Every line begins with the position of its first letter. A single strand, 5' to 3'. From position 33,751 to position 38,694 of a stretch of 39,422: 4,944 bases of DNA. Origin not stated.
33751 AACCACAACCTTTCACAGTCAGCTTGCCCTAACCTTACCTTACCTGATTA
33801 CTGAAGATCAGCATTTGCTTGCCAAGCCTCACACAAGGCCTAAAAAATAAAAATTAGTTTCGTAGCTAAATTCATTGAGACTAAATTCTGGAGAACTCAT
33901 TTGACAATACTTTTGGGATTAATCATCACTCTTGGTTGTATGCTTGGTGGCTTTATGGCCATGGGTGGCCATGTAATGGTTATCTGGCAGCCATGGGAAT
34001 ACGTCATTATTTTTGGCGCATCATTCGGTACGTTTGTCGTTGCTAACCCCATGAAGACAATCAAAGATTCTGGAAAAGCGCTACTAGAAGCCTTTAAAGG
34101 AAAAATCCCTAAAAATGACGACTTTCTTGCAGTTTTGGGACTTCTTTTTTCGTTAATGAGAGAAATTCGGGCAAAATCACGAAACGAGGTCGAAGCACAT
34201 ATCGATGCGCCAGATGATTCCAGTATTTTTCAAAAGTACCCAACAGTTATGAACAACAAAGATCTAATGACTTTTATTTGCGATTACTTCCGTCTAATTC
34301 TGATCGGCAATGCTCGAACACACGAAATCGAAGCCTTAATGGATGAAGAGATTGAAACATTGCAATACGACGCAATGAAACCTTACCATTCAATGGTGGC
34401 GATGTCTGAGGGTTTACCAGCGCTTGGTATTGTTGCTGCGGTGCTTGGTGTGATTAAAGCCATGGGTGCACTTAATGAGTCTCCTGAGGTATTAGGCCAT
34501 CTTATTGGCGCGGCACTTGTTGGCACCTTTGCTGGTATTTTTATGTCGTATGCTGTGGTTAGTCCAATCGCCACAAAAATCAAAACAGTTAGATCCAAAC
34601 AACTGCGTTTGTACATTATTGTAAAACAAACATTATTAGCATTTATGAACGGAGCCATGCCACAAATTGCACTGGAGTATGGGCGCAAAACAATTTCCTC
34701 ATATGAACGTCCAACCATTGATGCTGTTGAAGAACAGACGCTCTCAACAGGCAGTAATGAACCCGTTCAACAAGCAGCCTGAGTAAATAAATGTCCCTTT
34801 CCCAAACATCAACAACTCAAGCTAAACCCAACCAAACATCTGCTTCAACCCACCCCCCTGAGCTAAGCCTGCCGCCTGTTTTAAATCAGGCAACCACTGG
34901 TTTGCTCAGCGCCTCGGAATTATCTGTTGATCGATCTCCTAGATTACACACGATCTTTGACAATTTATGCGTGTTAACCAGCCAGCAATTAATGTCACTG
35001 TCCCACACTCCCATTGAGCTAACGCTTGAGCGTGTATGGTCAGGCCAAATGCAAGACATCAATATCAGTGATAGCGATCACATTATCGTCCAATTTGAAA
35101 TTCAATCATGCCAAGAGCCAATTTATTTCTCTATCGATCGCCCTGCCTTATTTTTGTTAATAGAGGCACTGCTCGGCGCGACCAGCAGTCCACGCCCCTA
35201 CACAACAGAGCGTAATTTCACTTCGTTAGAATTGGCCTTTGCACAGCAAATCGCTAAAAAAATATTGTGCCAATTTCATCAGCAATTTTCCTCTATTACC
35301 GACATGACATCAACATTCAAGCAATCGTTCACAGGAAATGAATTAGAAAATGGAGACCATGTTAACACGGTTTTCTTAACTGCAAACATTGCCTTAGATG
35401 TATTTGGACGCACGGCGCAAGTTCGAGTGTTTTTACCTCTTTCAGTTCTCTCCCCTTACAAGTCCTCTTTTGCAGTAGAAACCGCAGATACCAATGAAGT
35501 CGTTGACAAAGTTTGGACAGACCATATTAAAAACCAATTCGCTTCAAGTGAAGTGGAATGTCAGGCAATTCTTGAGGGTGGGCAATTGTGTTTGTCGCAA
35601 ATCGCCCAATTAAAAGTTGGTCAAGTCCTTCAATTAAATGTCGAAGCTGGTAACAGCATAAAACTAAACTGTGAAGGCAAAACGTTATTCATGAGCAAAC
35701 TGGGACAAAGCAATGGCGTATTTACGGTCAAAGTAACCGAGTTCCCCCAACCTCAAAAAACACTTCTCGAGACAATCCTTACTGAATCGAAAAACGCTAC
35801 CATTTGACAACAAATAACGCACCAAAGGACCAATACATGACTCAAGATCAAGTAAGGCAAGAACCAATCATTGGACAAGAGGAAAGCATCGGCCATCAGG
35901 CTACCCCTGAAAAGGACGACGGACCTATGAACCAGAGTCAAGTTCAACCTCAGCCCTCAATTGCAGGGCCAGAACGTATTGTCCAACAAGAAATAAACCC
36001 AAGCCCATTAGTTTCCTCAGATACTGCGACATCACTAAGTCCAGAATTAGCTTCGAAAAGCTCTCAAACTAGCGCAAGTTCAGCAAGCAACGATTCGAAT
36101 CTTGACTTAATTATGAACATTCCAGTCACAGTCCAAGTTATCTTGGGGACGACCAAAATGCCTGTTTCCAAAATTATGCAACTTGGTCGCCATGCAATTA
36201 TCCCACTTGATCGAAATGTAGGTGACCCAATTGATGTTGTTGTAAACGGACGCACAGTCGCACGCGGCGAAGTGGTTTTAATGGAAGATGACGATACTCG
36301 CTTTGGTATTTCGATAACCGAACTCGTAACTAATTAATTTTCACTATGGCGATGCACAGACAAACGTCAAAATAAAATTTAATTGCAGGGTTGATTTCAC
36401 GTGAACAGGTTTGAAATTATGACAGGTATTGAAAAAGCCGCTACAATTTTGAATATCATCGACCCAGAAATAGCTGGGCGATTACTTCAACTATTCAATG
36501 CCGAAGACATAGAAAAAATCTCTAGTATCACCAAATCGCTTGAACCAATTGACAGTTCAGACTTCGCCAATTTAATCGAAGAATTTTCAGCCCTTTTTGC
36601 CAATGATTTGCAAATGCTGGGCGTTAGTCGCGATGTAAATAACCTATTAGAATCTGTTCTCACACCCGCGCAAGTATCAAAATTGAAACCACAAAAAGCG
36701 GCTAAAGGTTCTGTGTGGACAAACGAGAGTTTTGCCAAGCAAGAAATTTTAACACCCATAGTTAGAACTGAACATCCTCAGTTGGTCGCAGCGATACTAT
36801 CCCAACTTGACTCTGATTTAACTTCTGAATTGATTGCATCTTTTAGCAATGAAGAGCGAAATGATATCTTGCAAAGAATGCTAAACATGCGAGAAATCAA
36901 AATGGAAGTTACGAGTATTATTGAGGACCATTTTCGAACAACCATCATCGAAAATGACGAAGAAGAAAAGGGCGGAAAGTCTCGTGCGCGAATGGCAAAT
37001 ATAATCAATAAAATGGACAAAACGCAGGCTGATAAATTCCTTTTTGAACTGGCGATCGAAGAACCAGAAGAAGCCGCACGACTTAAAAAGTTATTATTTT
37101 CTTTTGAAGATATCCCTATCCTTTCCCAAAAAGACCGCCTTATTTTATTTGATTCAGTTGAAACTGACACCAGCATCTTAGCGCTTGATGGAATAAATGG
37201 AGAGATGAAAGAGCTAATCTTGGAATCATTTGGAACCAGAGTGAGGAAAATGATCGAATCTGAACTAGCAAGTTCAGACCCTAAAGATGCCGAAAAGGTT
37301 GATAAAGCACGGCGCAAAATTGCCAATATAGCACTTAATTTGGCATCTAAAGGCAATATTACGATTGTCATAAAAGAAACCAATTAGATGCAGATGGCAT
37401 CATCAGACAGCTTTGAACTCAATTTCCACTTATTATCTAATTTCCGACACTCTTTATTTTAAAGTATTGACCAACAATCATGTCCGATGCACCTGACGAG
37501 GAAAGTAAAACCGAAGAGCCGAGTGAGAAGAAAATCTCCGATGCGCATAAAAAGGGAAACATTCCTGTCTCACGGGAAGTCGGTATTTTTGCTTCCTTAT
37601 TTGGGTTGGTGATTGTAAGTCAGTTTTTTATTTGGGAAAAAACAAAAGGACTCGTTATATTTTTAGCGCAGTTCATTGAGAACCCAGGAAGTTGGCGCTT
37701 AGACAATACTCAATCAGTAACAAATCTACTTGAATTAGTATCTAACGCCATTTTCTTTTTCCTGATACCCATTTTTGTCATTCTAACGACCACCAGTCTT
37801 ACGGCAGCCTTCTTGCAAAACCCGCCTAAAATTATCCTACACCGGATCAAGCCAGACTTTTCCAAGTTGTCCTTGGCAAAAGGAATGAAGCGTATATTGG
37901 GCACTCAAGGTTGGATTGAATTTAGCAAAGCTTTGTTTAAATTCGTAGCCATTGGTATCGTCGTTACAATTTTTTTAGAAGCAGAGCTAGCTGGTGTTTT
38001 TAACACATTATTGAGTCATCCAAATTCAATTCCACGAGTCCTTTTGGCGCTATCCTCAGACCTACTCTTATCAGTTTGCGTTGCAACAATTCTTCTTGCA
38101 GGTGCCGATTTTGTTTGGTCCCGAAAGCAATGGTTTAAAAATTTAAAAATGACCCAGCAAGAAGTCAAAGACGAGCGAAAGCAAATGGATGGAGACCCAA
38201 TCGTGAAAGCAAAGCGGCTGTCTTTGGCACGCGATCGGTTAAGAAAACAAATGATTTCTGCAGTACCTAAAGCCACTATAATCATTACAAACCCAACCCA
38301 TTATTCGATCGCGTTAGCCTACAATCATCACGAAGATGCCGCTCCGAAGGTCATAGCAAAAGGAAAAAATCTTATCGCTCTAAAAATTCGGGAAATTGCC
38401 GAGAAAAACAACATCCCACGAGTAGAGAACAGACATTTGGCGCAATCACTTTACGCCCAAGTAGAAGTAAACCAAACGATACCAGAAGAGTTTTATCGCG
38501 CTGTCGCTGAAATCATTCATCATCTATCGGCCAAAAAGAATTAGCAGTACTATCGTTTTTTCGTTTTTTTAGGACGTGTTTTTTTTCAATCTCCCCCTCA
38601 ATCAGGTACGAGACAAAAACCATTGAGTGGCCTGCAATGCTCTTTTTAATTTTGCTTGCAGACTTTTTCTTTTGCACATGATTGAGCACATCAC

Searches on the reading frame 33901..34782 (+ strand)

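Call 68: search_protein_families(library=pfam, proteins=[window:33901-34782:+])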
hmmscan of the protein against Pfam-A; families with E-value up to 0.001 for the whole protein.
window:33901-34782:+ (293 aa): 2 families
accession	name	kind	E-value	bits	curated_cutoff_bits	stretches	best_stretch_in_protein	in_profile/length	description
PF20560.3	MotA_N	-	9.5e-31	106.3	27.3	1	5-92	2-90/91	Motility protein A N-terminal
PF01618.21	MotA_ExbB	-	2.2e-11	44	22.9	1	135-234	19-121/127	MotA/TolQ/ExbB proton channel family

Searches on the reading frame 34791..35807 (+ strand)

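Call 68: search_protein_families(library=pfam, proteins=[window:34791-35807:+])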
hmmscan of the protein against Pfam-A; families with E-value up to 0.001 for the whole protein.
window:34791-35807:+ (338 aa): 2 families
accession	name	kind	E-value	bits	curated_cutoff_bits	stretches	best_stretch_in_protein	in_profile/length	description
PF01052.25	FliMN_C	-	1.3e-12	47.9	23.8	1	251-318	4-71/73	Type III flagellar switch regulator (C-ring) FliN C-term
PF02154.20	FliM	-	3.8e-10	40.4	27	1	42-223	7-188/192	Flagellar motor switch protein FliM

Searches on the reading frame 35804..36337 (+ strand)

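Call 68: search_protein_families(library=pfam, proteins=[window:35804-36337:+])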
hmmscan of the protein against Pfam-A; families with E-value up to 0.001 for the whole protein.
window:35804-36337:+ (177 aa): 1 family
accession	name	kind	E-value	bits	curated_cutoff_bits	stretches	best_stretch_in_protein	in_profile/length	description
PF01052.25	FliMN_C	-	1.1e-19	70.6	23.8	1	102-175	2-72/73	Type III flagellar switch regulator (C-ring) FliN C-term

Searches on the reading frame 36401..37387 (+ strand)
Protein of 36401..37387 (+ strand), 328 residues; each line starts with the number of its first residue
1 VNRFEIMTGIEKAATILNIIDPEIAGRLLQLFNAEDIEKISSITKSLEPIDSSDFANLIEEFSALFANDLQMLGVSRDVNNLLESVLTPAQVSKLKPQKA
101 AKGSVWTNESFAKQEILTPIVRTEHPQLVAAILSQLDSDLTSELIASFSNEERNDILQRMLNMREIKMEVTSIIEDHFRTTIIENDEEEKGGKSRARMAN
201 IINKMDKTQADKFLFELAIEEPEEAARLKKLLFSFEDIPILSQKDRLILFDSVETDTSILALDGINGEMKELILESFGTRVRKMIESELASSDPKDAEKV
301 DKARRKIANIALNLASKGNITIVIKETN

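Call 68: search_protein_families(library=pfam, proteins=[window:36401-37387:+])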
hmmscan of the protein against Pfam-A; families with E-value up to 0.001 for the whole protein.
window:36401-37387:+ (328 aa): 4 families
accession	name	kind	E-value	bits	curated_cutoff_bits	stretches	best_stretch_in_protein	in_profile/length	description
PF01706.21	FliG_C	-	6e-19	68.7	23.3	1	217-322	3-108/108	FliG C-terminal domain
PF14842.11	FliG_N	-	6.5e-17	62.5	25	2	7-95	2-91/104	FliG N-terminal domain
PF14841.11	FliG_M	-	1.9e-15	57.3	25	1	116-186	3-73/76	FliG middle domain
PF03448.22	MgtE_N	-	5.7e-06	27.2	25.9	0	123-160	48-85/102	MgtE intracellular N domain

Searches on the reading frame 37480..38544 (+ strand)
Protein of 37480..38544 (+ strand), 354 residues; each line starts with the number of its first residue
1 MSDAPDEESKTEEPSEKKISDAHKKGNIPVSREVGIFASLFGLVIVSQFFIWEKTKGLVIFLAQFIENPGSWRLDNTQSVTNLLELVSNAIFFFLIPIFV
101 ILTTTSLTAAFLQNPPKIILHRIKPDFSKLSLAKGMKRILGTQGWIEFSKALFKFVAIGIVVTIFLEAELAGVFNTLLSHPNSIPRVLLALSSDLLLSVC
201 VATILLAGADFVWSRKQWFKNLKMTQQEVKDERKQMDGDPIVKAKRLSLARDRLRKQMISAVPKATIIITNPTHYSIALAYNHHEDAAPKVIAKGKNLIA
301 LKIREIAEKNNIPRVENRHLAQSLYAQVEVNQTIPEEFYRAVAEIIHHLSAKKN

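Call 68: search_protein_families(library=pfam, proteins=[window:37480-38544:+])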
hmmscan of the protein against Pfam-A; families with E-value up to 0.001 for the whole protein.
window:37480-38544:+ (354 aa): 1 family
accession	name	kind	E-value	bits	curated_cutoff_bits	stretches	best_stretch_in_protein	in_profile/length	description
PF01312.24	Bac_export_2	-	8.8e-106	354.3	24.4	1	8-348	1-334/335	FlhB HrpN YscU SpaS Family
